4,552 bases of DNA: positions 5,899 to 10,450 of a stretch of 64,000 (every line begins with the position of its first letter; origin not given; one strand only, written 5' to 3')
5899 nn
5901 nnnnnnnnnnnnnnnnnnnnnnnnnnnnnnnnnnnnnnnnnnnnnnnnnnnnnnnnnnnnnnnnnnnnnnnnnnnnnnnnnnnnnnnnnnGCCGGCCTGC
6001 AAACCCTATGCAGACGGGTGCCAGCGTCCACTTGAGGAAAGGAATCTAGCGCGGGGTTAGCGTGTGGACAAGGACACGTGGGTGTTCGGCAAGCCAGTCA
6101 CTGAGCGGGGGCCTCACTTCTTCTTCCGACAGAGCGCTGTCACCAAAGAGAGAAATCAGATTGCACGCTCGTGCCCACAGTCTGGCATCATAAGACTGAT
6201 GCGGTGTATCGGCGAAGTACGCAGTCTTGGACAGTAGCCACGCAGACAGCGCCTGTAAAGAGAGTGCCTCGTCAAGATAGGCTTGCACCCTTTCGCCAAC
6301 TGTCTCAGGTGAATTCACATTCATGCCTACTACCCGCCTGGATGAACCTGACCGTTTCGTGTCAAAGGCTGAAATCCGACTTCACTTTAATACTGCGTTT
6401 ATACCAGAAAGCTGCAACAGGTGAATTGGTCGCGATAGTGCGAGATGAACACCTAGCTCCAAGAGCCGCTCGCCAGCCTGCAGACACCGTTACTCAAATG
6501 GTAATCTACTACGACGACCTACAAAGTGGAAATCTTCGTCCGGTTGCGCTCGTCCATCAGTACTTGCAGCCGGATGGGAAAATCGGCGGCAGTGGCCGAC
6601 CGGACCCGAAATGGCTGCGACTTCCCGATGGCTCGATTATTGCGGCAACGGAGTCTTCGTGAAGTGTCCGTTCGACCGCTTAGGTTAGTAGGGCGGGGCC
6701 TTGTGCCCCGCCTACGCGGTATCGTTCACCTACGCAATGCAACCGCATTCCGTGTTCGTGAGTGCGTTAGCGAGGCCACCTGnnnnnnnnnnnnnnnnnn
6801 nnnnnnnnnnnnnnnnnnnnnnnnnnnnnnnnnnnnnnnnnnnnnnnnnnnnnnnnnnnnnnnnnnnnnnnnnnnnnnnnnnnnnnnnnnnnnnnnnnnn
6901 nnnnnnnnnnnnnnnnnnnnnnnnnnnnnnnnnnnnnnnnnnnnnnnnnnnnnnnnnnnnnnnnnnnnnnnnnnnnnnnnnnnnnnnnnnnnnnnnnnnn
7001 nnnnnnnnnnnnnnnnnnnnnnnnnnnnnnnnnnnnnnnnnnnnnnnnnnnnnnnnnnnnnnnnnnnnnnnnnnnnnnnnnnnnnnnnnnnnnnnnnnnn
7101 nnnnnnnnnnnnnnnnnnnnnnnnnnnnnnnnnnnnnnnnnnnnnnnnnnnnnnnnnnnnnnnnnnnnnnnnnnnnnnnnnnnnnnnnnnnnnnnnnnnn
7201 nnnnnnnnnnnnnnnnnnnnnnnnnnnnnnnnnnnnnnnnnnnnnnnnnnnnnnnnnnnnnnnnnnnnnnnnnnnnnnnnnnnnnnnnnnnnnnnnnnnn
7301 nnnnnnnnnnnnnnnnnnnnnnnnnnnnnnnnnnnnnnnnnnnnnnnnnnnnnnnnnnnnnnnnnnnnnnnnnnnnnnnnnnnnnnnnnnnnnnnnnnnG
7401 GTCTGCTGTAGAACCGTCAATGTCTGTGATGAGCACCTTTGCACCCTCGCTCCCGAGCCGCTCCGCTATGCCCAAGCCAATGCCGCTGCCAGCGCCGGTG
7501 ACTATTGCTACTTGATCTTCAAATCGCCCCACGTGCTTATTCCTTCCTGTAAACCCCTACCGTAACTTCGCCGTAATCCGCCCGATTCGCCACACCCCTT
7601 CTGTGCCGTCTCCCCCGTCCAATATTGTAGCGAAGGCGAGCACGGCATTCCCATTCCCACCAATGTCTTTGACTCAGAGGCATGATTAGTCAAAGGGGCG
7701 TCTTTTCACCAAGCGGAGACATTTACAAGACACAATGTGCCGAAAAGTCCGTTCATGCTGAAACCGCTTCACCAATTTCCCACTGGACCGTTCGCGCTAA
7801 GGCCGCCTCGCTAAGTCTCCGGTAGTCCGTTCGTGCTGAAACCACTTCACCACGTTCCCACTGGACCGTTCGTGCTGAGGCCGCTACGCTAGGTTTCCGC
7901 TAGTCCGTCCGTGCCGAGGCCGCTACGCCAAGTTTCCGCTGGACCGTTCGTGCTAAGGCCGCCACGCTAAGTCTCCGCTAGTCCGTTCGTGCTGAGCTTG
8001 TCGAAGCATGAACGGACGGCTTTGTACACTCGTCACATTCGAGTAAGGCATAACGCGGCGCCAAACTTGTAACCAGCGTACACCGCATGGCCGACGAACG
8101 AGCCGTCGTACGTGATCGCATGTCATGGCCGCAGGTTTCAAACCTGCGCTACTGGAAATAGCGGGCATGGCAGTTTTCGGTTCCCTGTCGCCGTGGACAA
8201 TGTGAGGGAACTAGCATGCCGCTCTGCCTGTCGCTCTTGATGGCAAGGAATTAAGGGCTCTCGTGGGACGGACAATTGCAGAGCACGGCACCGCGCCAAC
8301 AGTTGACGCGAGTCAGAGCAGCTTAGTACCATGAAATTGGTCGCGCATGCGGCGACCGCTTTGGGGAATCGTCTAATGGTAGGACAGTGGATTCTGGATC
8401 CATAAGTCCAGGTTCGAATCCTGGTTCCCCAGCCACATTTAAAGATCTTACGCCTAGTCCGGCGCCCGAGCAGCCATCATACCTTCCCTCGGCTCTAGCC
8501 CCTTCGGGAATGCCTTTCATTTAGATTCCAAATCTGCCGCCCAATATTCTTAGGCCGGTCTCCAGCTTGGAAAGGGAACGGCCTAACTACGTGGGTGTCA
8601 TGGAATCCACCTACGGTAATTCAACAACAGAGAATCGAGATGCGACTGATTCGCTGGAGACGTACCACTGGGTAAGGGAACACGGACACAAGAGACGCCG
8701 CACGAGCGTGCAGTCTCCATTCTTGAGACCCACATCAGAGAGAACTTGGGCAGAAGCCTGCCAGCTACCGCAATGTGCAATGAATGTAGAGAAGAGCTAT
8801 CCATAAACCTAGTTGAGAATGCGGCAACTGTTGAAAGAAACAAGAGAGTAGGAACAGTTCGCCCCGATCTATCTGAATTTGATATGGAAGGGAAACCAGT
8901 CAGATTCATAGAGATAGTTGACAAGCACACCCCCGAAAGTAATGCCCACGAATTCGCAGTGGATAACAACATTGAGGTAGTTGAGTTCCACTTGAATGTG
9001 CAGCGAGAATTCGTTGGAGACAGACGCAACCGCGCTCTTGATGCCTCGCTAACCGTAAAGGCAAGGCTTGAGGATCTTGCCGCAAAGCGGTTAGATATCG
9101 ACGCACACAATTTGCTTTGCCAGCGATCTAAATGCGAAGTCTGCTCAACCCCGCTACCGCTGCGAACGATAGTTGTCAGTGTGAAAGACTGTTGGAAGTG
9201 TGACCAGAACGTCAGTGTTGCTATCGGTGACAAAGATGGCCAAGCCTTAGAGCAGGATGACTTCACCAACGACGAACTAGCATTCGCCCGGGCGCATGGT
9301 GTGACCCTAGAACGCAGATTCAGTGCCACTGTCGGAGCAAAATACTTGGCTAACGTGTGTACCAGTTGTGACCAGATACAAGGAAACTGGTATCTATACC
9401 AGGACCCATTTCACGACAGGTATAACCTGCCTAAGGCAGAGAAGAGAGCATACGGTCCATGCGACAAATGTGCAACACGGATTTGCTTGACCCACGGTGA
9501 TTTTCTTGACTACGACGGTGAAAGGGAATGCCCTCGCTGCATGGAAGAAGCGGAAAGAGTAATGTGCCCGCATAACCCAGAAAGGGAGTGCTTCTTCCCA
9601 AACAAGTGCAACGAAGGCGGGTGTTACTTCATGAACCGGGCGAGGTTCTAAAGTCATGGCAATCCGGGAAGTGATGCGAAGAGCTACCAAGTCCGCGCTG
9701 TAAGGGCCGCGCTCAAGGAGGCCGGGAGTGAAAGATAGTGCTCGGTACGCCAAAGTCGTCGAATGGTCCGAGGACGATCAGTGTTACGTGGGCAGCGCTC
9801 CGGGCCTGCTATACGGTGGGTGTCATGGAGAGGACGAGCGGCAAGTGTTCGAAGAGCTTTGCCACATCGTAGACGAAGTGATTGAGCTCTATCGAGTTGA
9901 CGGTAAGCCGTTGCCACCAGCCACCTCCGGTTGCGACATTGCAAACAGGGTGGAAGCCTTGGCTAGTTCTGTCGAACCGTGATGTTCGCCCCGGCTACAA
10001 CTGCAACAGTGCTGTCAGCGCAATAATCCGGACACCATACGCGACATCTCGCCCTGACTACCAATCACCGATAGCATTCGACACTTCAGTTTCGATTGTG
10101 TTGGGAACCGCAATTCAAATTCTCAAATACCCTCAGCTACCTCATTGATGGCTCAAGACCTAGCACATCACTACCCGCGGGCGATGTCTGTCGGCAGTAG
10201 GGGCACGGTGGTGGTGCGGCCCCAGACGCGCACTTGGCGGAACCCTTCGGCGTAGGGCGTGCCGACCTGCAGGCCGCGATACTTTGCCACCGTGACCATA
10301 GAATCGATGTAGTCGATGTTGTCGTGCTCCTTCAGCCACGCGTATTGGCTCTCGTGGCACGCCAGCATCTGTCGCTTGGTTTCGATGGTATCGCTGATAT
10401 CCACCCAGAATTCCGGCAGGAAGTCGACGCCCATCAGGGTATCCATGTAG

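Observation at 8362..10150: tRNA-Gln-adjacent lower-GC islet: multi-zinc-ribbon protein plus an orphan HicB-like antitoxin and a possible HicA remnant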

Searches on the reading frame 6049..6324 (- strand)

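Call 8: search_protein_families(library=pfam, proteins=[window:6049-6324:-], max_evalue=1)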
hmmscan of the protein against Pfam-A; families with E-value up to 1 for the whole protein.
window:6049-6324:- (92 aa): 2 families
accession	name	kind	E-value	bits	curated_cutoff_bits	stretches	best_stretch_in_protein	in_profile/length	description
PF17171.9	GST_C_6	-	0.078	13.2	28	1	22-85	4-58/64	Glutathione S-transferase, C-terminal domain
PF13490.11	zf-HC2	-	0.089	13.4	22.2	0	9-23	4-18/35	Putative zinc-finger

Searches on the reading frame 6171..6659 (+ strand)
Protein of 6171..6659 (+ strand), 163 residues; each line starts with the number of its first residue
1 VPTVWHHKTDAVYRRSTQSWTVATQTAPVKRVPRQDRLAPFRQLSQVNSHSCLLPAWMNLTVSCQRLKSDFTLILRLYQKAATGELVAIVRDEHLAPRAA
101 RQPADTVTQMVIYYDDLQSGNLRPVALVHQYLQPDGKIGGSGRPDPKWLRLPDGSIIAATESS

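Call 8: search_protein_families(library=pfam, proteins=[window:6171-6659:+], max_evalue=1)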
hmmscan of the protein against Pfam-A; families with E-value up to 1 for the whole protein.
window:6171-6659:+ (163 aa): 1 family
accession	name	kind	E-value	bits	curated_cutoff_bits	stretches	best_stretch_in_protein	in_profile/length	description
PF08457.15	Sfi1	-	0.017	14.1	22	1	12-116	394-496/570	Sfi1 spindle body protein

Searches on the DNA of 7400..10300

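Call 61: search_rna_families(source=window, start=7400, end=10300, threshold=evalue, max_evalue=1)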
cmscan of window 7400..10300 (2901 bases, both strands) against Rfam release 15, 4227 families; matches with E-value up to 1: 1.
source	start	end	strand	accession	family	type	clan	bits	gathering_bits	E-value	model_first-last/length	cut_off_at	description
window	8362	8432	+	RF00005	tRNA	Gene; tRNA;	CL00001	65.6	29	2.3e-13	1-71/71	no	tRNA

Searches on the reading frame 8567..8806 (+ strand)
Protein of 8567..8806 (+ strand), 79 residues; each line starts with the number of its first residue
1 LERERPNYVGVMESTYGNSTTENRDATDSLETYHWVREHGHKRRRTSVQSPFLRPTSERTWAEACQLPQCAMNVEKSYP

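Call 7: search_protein_families(library=ncbifam, proteins=[window:8567-8806:+], max_evalue=1)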
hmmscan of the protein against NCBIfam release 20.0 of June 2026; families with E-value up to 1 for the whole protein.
window:8567-8806:+ (79 aa): 0 families

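Call 8: search_protein_families(library=pfam, proteins=[window:8567-8803:+], max_evalue=1)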
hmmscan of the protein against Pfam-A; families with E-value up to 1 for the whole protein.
window:8567-8803:+ (79 aa): 0 families

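Call 9: search_protein_families(library=phrogs, proteins=[window:8567-8803:+], max_evalue=1)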
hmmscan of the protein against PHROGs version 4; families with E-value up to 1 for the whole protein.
window:8567-8803:+ (79 aa): 0 families

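Call 10: search_protein_families(library=padloc, proteins=[window:8567-8803:+], max_evalue=1)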
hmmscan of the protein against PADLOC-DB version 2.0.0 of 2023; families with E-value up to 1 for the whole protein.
window:8567-8803:+ (79 aa): 0 families
